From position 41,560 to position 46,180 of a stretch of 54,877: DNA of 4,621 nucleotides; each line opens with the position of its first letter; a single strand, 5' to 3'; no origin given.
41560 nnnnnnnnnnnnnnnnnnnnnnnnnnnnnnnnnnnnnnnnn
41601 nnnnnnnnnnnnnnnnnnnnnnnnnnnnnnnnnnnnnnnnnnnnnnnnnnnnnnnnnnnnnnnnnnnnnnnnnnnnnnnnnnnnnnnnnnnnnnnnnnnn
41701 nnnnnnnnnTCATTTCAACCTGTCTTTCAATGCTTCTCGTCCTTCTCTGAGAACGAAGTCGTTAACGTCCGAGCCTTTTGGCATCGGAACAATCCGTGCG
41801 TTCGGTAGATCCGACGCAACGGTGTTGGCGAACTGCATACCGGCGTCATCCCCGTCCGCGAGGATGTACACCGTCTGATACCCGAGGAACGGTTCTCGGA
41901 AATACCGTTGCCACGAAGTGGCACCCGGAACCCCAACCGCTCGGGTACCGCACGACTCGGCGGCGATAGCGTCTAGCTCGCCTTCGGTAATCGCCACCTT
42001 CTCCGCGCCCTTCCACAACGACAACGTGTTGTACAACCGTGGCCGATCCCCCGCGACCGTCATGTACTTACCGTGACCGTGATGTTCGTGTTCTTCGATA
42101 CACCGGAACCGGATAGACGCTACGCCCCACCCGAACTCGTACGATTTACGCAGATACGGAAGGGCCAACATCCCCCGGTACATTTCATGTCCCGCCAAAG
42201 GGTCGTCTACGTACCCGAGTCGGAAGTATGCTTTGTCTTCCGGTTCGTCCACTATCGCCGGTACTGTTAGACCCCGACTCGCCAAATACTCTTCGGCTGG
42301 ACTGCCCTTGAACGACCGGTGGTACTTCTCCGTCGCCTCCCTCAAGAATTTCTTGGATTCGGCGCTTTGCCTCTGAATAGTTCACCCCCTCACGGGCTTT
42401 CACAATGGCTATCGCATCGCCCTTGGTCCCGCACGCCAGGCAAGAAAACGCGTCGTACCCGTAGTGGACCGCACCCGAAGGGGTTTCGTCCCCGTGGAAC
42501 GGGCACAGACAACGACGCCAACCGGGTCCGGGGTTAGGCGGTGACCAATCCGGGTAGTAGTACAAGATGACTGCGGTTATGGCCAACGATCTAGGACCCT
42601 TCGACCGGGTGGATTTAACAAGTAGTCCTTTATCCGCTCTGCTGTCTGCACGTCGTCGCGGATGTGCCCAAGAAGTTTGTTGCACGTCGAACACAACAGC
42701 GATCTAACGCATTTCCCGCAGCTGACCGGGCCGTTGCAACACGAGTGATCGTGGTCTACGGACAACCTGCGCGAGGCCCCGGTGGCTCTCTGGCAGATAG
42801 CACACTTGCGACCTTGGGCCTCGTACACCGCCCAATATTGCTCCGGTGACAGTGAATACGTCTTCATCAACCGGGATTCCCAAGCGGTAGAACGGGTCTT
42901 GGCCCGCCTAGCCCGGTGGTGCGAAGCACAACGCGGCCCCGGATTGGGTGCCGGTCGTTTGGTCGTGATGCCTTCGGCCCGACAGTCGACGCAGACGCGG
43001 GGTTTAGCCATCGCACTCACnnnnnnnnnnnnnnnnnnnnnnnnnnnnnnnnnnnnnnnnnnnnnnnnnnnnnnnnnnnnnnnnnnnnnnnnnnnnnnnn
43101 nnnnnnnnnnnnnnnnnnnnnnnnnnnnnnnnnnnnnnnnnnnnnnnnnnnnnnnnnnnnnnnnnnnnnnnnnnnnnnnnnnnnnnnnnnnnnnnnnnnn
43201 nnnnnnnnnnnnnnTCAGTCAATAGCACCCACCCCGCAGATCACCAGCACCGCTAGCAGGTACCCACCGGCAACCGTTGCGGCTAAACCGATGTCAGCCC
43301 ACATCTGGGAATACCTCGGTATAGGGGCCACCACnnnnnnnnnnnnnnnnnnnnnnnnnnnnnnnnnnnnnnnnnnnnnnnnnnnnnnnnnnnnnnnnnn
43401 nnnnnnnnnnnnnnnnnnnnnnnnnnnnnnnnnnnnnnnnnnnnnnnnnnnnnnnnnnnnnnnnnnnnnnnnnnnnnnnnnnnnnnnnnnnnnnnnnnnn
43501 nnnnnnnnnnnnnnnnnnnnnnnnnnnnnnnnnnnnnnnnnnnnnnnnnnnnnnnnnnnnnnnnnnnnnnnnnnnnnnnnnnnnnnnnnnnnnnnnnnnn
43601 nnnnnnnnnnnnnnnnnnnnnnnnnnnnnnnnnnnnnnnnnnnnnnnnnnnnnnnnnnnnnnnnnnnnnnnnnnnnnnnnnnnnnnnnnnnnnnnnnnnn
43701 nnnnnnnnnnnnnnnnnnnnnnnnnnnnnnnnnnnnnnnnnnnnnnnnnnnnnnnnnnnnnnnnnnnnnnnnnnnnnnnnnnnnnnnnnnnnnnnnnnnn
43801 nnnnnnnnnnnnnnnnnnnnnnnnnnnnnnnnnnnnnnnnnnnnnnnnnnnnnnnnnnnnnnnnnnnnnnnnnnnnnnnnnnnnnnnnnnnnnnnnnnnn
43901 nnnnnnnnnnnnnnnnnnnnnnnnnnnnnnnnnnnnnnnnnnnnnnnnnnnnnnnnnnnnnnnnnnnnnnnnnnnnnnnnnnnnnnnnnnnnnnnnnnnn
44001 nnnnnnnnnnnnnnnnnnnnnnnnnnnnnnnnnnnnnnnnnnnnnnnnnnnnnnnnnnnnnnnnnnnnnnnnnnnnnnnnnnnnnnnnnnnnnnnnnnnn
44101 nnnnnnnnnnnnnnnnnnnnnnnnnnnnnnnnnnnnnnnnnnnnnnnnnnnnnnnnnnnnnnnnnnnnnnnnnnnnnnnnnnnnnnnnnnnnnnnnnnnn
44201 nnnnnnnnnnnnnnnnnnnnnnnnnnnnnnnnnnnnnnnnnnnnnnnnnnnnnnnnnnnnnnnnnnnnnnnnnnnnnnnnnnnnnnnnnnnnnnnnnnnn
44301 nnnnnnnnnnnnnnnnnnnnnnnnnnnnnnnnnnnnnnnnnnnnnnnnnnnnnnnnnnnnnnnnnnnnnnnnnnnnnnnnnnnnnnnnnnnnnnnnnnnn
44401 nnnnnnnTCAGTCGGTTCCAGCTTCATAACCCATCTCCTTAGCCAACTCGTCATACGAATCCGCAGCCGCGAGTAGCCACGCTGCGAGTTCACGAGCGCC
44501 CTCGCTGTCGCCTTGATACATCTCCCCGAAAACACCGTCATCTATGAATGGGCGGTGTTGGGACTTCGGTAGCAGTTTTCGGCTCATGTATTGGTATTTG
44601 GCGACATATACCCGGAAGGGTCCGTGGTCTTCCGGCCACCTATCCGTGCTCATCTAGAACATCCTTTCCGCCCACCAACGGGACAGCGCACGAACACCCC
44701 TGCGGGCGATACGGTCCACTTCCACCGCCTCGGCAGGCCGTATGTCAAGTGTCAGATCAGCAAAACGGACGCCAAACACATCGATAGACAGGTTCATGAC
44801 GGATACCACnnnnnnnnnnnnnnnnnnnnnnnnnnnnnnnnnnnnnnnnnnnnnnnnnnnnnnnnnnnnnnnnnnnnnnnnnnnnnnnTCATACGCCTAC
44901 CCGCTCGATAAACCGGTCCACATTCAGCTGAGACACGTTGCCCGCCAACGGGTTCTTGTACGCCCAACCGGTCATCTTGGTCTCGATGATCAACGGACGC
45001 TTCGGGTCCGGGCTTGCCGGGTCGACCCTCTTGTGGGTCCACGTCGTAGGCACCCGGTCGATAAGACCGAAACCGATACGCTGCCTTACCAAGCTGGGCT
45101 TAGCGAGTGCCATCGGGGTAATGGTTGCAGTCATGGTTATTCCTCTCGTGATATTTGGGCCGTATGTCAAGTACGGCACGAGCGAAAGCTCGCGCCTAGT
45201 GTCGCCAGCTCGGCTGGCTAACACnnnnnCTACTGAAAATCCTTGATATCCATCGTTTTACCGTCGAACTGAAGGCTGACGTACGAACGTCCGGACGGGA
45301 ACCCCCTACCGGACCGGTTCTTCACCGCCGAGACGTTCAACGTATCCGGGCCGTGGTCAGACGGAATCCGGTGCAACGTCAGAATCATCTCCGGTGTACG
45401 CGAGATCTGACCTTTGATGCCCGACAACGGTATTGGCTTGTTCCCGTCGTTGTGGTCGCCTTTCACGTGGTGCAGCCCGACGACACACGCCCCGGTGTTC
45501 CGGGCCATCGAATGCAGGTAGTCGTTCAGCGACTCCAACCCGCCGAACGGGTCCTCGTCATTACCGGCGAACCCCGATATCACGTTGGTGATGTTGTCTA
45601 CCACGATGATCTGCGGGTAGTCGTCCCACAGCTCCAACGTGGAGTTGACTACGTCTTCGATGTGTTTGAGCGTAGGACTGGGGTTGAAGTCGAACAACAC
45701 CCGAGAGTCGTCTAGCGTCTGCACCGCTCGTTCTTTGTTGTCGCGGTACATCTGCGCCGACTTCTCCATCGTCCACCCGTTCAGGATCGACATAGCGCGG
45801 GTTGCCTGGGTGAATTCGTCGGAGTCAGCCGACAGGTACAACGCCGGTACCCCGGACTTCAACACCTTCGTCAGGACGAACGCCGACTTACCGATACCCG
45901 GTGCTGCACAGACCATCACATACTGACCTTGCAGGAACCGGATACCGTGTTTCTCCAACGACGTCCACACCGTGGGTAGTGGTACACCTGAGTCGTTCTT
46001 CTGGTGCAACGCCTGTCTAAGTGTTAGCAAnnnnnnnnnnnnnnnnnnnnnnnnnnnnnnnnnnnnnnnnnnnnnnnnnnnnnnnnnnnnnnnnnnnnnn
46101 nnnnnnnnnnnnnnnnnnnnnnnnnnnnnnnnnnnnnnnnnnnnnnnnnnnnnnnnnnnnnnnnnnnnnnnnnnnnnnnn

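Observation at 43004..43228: Perfect 3x21-bp tandem repeat embedded in a small Cys-rich ORF between endonuclease VII and replication genes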

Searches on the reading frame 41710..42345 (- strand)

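Call 5: search_protein_families(library=pfam, proteins=[window:41710-42345:-], max_evalue=0.1)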
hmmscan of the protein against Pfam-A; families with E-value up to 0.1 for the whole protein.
window:41710-42345:- (211 aa): 6 families
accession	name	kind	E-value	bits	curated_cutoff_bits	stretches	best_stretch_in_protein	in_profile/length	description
PF13155.12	Toprim_2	-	1.1e-08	35.8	22.1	1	119-197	2-87/88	Toprim-like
PF13362.12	Toprim_3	-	1e-07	32.8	27.2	1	117-204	2-95/95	Toprim domain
PF01751.28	Toprim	-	0.0001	22.8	23.1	1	117-178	2-78/96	Toprim domain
PF13662.12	Toprim_4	-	0.0097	16.5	25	1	116-180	2-74/85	Toprim domain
PF23639.1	DUF7146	-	0.021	15.6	27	1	10-35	15-36/105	Domain of unknown function (DUF7146)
PF12965.13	DUF3854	-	0.034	14.5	23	1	117-148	13-44/130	Domain of unknown function (DUF3854)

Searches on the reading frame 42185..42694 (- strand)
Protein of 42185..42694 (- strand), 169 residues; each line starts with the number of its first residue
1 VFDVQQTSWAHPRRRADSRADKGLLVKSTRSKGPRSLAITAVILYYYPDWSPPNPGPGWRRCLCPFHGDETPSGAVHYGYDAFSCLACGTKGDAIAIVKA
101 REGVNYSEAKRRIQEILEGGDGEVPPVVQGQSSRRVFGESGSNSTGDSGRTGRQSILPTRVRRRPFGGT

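Call 5: search_protein_families(library=pfam, proteins=[window:42185-42694:-], max_evalue=0.1)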
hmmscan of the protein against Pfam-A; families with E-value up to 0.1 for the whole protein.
window:42185-42694:- (169 aa): 1 family
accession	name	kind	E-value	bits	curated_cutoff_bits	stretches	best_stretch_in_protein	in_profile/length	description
PF01807.25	Zn_ribbon_DnaG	-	1.5e-11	44.4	24.9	1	62-115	34-87/98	CHC2 zinc finger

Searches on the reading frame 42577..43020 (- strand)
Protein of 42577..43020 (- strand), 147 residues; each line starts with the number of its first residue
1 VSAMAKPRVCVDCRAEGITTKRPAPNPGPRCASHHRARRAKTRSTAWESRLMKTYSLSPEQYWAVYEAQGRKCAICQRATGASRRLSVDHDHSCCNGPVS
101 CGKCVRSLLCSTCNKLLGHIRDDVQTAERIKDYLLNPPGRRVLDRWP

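Call 5: search_protein_families(library=pfam, proteins=[window:42577-43020:-], max_evalue=0.1)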
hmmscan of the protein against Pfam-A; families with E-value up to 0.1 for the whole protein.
window:42577-43020:- (147 aa): 1 family
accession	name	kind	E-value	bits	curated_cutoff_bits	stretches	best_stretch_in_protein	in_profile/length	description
PF02945.21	Endonuclease_7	-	1.7e-23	82.7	23.6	1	49-135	2-81/82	Recombination endonuclease VII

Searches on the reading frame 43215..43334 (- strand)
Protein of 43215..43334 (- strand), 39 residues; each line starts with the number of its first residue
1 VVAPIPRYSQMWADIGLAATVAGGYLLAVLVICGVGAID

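Call 5: search_protein_families(library=pfam, proteins=[window:43215-43334:-], max_evalue=0.1)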
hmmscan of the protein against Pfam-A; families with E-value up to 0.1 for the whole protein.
window:43215-43334:- (39 aa): 1 family
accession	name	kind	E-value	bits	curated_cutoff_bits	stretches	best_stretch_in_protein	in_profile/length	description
PF08012.16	DUF1702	-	0.086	12.1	25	1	6-25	214-233/319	Protein of unknown function (DUF1702)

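Call 29: search_protein_families(library=phrogs, proteins=[window:43215-43334:-], max_evalue=0.1)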
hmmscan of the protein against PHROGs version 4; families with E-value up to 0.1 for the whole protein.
window:43215-43334:- (39 aa): 0 families

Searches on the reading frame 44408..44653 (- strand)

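Call 29: search_protein_families(library=phrogs, proteins=[window:44408-44653:-], max_evalue=0.1)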
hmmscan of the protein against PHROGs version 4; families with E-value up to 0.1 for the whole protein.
window:44408-44653:- (81 aa): 1 family
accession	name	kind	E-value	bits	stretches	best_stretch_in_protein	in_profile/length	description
phrog_2060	-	other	0.076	14.4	1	41-68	94-121/124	DNA methyltransferase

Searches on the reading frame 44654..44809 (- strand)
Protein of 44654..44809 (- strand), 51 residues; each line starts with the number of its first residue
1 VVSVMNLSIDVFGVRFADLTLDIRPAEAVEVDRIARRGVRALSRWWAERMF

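Call 29: search_protein_families(library=phrogs, proteins=[window:44654-44809:-], max_evalue=0.1)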
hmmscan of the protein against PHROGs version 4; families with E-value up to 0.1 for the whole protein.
window:44654-44809:- (51 aa): 1 family
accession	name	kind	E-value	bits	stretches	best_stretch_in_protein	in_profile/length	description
phrog_1498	-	unknown function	6.7e-10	40.5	1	5-50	1-50/52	-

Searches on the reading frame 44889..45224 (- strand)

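Call 29: search_protein_families(library=phrogs, proteins=[window:44889-45224:-], max_evalue=0.1)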
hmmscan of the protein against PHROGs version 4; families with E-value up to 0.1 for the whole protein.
window:44889-45224:- (111 aa): 1 family
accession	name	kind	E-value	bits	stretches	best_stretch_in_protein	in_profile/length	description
phrog_397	-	unknown function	3.3e-14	54.3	1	35-109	2-75/77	-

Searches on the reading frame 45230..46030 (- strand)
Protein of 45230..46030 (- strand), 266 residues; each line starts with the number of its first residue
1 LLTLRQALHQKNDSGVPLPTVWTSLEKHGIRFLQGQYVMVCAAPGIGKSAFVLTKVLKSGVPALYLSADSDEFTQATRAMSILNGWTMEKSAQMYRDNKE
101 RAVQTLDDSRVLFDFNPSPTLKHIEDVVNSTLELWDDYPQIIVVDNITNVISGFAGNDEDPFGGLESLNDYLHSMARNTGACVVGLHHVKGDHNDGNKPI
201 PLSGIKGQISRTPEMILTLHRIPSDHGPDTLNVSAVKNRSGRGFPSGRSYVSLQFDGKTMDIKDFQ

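Call 5: search_protein_families(library=pfam, proteins=[window:45230-46030:-], max_evalue=0.1)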
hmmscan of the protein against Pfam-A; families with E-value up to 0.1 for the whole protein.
window:45230-46030:- (266 aa): 4 families
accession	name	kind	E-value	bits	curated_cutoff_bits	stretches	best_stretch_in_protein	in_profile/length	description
PF13481.12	AAA_25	-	7.1e-08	32.7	27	1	34-190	32-191/195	AAA domain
PF03796.21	DnaB_C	-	4.1e-07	30.1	27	1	18-260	2-251/255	DnaB-like helicase C terminal domain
PF13401.12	AAA_22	-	0.018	15.8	27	1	36-157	6-97/130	AAA domain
PF06745.19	ATPase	-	0.073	12.9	26.6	0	31-150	15-131/231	KaiC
